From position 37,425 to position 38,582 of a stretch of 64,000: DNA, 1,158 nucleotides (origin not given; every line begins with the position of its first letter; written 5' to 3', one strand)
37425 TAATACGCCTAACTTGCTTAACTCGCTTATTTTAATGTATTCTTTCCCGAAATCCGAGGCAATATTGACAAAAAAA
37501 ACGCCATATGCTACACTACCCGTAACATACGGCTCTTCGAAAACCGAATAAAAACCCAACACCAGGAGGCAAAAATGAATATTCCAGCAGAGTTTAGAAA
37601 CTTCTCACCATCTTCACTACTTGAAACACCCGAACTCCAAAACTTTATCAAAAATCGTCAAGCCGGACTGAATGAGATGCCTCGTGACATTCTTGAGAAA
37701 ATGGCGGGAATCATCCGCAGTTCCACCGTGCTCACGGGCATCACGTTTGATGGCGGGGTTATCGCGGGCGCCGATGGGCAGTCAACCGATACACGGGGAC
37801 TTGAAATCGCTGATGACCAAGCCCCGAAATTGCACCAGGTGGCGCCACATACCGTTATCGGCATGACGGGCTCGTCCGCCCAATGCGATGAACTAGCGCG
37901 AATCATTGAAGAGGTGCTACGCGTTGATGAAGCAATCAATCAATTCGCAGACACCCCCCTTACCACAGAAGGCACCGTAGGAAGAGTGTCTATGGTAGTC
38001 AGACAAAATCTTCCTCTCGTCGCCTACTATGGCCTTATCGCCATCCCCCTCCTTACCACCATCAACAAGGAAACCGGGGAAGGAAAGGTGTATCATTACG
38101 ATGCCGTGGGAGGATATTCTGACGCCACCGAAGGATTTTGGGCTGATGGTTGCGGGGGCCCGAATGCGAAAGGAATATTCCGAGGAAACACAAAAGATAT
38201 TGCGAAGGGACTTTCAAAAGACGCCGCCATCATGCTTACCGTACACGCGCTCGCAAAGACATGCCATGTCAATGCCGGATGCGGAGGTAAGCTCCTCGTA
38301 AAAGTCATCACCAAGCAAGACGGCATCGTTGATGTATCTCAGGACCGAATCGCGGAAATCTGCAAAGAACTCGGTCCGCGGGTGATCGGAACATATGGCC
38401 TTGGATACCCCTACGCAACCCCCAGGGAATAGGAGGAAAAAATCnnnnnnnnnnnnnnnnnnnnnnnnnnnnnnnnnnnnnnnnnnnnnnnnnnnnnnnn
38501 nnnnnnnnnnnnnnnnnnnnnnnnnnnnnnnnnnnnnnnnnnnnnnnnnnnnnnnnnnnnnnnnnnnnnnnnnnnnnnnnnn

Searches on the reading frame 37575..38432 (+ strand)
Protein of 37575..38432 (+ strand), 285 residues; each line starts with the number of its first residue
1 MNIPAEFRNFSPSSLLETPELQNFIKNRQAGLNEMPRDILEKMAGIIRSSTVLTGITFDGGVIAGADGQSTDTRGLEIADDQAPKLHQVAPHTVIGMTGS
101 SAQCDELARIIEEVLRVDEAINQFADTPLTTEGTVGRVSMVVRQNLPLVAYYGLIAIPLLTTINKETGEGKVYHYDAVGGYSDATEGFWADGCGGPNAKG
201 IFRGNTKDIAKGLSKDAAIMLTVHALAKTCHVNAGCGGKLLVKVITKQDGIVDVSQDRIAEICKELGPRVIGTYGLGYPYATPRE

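Call 5: search_protein_families(library=pfam, proteins=[window:37575-38432:+], max_evalue=1)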
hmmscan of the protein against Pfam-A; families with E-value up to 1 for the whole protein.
window:37575-38432:+ (285 aa): 1 family
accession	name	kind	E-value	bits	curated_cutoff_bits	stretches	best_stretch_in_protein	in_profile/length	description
PF00227.31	Proteasome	-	1.1e-16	61.5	22.4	1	50-244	4-188/189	Proteasome subunit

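Call 8: search_protein_families(library=ncbifam, proteins=[window:37575-38432:+], max_evalue=1)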
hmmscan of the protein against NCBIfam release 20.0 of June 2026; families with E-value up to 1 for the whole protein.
window:37575-38432:+ (285 aa): 4 families
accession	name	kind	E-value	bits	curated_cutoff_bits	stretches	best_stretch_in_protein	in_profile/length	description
TIGR03690.1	20S_bact_beta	equivalog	8.1e-23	81.3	191.9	1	50-265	5-216/222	proteasome subunit beta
TIGR03634.1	arc_protsome_B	equivalog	1.3e-12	47.7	224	1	51-248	2-183/185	archaeal proteasome endopeptidase complex subunit beta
NF041391.1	DPhHxTase_Halo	equivalog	0.064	12.2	375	1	251-281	29-59/213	dolichyl-phosphate hexose transferase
NF011975.0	PRK15443.2-2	subfamily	0.17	11.9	196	1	209-268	35-94/139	diol dehydratase small subunit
